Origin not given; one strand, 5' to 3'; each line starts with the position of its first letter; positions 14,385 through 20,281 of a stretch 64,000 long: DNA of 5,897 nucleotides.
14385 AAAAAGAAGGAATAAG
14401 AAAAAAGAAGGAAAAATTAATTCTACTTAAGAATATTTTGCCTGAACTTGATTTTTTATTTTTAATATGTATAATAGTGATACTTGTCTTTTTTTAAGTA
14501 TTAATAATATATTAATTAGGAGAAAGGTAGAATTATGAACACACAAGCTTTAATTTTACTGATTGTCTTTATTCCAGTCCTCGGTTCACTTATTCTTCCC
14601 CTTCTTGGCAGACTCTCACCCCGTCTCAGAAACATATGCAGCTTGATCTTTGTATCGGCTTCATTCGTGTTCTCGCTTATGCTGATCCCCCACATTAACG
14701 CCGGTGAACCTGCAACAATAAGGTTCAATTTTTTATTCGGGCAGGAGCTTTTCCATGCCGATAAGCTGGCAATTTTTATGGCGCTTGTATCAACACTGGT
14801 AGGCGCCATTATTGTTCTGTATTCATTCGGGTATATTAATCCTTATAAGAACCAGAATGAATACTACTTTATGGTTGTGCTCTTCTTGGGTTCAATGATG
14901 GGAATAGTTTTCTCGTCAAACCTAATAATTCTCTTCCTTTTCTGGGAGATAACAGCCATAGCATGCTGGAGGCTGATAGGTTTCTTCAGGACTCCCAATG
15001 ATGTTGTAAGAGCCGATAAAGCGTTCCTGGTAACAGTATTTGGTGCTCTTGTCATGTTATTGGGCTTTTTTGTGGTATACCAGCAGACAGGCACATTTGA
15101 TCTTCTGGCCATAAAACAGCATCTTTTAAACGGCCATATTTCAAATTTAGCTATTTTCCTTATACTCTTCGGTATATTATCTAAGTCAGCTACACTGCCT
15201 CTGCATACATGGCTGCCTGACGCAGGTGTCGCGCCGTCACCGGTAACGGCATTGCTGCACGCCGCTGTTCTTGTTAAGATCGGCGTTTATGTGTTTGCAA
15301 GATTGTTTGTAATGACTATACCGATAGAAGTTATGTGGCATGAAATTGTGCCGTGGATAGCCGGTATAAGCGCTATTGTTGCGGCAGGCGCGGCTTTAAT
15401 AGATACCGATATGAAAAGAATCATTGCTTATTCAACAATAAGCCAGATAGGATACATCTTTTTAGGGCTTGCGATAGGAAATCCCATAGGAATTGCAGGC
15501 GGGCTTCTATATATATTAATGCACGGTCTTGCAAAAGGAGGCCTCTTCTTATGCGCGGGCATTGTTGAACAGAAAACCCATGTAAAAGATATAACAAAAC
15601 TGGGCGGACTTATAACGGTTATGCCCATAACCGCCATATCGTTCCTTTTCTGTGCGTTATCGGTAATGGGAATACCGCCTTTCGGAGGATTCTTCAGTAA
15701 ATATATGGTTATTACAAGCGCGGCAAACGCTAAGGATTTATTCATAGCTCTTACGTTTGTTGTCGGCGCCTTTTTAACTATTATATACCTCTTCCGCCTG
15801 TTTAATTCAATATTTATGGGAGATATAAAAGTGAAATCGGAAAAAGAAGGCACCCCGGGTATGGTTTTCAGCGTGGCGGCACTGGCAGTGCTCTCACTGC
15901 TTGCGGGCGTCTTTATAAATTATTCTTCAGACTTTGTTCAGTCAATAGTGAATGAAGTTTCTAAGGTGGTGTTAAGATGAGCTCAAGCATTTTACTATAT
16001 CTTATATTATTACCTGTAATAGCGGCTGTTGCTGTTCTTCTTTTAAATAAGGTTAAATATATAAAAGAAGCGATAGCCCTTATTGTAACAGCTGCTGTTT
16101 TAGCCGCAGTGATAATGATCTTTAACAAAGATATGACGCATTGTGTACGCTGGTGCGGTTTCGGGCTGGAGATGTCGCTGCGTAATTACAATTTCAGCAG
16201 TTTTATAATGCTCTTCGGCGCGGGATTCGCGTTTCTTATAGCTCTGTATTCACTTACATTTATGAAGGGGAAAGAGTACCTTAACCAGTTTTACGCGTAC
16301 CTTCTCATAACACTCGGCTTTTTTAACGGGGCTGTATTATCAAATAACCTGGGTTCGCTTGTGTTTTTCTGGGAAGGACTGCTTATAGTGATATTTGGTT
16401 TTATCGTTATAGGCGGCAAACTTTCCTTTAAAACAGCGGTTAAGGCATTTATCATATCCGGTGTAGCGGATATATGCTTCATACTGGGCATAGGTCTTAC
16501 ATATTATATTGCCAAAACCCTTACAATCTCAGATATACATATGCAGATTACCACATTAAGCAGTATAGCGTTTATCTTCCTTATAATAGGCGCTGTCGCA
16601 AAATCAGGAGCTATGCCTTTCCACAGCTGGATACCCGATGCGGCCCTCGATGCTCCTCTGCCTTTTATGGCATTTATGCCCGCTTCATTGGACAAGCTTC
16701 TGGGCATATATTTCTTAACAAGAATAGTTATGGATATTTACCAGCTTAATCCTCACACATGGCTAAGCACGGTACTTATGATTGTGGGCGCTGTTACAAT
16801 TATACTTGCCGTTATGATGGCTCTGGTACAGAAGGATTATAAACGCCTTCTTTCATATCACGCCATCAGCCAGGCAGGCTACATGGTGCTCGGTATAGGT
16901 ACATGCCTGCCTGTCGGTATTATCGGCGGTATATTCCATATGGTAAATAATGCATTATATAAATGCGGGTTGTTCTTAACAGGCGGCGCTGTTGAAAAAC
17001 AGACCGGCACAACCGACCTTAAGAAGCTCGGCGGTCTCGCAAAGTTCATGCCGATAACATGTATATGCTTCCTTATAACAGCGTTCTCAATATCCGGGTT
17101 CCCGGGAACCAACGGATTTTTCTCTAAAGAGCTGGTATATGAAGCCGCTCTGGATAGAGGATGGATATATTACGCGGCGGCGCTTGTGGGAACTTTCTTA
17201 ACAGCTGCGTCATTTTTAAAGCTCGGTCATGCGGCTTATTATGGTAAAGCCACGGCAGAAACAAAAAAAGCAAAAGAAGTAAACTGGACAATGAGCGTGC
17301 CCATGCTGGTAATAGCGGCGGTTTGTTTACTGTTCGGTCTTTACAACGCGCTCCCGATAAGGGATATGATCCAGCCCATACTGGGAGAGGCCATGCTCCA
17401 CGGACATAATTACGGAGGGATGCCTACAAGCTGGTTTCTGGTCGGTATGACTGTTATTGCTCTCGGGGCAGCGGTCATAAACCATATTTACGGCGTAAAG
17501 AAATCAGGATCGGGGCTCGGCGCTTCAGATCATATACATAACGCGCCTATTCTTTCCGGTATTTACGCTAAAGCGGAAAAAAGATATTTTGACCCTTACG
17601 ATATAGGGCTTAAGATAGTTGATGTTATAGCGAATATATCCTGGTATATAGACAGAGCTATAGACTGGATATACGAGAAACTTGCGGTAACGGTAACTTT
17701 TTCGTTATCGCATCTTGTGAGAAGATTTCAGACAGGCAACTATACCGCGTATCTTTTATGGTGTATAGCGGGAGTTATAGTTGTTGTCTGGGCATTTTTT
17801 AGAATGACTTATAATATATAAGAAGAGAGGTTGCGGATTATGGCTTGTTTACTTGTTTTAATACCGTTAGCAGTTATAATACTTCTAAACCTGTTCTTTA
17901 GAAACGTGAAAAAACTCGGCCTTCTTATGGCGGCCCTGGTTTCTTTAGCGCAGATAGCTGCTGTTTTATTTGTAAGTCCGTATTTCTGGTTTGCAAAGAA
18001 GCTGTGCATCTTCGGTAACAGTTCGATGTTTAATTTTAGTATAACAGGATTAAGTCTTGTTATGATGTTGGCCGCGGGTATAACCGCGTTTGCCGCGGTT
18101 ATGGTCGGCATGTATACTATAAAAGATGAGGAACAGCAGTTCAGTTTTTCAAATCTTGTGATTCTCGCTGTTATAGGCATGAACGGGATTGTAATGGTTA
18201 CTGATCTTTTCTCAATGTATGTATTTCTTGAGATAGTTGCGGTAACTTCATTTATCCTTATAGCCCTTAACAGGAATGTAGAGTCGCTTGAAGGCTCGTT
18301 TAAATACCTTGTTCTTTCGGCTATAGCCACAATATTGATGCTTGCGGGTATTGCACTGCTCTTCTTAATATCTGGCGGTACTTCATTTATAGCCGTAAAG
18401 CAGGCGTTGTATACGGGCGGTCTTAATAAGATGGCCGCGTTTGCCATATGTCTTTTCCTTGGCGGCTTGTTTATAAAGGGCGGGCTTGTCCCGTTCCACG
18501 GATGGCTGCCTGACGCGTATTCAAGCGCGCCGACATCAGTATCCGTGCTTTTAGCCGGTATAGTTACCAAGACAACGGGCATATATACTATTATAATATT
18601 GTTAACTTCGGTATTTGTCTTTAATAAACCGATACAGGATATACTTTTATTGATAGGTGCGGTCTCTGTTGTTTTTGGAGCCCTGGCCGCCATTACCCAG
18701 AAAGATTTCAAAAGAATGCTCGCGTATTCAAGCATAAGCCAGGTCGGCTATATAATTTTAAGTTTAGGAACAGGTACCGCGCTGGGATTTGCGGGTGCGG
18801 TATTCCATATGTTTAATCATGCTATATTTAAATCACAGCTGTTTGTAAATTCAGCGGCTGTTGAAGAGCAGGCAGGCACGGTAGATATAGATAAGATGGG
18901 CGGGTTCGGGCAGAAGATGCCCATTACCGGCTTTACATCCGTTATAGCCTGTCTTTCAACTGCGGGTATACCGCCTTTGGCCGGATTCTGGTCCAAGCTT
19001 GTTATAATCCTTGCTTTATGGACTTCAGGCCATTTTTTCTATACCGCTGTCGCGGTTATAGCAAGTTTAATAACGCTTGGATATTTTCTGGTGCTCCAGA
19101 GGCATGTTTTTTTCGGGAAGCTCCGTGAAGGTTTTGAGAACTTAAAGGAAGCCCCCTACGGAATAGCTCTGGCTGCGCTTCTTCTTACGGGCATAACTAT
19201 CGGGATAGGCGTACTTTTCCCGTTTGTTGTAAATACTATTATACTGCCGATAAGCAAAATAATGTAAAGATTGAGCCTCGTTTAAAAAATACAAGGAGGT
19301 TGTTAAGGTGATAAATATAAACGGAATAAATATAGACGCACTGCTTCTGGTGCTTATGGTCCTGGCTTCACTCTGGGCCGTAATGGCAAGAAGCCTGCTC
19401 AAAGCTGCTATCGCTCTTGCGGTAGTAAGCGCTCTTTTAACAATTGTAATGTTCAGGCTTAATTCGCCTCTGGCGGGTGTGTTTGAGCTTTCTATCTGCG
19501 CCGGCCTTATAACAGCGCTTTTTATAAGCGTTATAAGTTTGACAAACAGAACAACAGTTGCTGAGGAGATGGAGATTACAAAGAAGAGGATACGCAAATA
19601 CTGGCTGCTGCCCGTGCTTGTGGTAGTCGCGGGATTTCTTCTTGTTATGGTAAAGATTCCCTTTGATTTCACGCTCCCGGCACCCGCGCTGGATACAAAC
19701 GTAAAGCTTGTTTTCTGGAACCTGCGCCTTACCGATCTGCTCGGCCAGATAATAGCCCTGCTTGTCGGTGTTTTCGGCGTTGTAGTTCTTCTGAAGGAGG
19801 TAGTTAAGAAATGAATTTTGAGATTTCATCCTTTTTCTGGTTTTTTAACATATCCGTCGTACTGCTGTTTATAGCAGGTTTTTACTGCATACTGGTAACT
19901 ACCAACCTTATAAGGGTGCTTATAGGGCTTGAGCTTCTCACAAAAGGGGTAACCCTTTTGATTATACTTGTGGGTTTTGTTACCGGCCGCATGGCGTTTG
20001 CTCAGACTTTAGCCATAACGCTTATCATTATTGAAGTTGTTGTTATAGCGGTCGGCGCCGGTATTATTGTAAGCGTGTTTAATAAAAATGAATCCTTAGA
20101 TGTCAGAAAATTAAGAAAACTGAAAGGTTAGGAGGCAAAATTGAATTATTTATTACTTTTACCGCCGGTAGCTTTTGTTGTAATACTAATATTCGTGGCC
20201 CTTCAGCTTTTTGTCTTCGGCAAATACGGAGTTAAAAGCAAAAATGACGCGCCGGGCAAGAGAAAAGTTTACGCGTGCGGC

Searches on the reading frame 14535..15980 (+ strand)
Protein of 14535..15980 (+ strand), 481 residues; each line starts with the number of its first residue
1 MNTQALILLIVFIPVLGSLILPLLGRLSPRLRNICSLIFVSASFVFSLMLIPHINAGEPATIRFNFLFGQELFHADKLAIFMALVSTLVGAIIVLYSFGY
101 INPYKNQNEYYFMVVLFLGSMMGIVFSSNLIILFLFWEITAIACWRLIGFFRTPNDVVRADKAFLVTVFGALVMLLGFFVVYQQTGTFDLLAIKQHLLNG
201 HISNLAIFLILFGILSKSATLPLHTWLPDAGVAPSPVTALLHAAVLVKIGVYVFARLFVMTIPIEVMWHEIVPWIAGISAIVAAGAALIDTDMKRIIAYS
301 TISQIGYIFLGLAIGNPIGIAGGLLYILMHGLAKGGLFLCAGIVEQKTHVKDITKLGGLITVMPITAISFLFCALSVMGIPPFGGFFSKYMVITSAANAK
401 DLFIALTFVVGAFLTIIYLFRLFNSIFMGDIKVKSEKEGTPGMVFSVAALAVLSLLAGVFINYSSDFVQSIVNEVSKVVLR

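Call 13: search_protein_families(library=pfam, proteins=[window:14535-15980:+], max_evalue=0.001)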
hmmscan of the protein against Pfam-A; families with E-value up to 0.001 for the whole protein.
window:14535-15980:+ (481 aa): 2 families
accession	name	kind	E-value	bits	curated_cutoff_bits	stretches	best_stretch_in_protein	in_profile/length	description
PF00361.26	Proton_antipo_M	-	2.3e-75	254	21.5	1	127-415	1-294/294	NADH:quinone oxidoreductase/Mrp antiporter, TM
PF00662.26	Proton_antipo_N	-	1.1e-05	25.7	24.5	1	73-110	13-50/51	NADH-Ubiquinone oxidoreductase (complex I), chain 5 N-terminus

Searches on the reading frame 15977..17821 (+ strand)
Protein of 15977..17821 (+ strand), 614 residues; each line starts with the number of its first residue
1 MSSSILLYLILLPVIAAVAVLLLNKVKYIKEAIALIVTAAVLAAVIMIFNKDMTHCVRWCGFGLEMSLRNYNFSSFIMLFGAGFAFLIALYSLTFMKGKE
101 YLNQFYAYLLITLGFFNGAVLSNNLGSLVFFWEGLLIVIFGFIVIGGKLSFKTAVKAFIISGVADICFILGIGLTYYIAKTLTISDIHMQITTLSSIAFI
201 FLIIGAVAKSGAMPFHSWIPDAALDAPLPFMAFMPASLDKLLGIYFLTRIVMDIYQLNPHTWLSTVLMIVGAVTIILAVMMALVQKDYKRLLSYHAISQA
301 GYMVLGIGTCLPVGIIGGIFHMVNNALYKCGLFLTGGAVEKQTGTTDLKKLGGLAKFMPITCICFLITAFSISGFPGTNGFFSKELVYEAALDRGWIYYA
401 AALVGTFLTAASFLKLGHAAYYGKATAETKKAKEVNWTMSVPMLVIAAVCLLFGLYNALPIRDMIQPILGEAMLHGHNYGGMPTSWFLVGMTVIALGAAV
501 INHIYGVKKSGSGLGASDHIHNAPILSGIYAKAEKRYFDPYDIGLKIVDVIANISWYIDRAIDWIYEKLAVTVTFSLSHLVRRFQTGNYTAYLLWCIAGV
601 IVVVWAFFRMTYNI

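Call 13: search_protein_families(library=pfam, proteins=[window:15977-17821:+], max_evalue=0.001)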
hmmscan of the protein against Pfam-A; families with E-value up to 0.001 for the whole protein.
window:15977-17821:+ (614 aa): 1 family
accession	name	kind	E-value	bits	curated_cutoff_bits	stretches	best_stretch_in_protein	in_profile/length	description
PF00361.26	Proton_antipo_M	-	1.6e-54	185.5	21.5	1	122-409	1-294/294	NADH:quinone oxidoreductase/Mrp antiporter, TM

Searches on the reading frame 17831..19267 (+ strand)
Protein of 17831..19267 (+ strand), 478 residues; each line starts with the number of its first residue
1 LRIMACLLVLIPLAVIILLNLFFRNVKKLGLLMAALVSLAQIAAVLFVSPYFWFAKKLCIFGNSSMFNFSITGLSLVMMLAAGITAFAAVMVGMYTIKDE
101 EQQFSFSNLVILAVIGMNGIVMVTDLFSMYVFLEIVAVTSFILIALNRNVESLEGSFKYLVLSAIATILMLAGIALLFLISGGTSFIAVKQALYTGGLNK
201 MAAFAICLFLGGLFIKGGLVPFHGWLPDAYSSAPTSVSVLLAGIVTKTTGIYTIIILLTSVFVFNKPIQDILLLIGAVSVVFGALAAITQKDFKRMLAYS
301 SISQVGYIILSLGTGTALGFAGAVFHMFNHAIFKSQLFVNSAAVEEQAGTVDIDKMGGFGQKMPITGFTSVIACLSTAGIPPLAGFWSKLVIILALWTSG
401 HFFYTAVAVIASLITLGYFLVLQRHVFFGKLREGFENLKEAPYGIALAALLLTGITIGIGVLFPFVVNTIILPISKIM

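Call 14: search_protein_families(library=pfam, proteins=[window:17831-19267:+], max_evalue=0.001)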
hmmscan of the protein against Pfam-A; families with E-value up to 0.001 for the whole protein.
window:17831-19267:+ (478 aa): 2 families
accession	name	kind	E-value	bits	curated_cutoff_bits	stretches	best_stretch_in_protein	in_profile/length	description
PF00361.26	Proton_antipo_M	-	2.2e-70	237.6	21.5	1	124-415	2-294/294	NADH:quinone oxidoreductase/Mrp antiporter, TM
PF10125.14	NADHdeh_related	-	0.00055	19.9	27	1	108-225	72-184/218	NADH dehydrogenase I, subunit N related protein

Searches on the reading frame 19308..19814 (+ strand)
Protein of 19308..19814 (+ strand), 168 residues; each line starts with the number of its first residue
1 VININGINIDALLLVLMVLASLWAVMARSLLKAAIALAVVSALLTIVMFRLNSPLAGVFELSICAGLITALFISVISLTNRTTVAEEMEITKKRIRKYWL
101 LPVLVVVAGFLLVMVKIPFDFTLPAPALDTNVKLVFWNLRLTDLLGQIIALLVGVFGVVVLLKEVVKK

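Call 14: search_protein_families(library=pfam, proteins=[window:19308-19814:+], max_evalue=0.001)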
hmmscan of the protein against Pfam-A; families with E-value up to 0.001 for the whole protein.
window:19308-19814:+ (168 aa): 2 families
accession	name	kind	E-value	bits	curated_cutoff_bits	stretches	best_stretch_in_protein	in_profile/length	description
PF00499.25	Oxidored_q3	-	5.1e-06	26.7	33.2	1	21-120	2-97/146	NADH-ubiquinone/plastoquinone oxidoreductase chain 6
PF13244.11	MbhD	-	1.6e-05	25.4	27.2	1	15-80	1-66/67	MBH, subunit D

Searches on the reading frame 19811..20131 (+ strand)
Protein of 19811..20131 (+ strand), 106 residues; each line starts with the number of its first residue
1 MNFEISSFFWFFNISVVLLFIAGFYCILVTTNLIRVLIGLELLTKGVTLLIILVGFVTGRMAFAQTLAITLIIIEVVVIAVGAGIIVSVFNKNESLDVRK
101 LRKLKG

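Call 14: search_protein_families(library=pfam, proteins=[window:19811-20131:+], max_evalue=0.001)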
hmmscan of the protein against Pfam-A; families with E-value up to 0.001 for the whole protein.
window:19811-20131:+ (106 aa): 1 family
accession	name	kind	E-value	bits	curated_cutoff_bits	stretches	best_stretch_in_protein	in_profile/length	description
PF00420.29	Oxidored_q2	-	3.5e-18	65.6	26.1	1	13-106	3-95/95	NADH-ubiquinone/plastoquinone oxidoreductase chain 4L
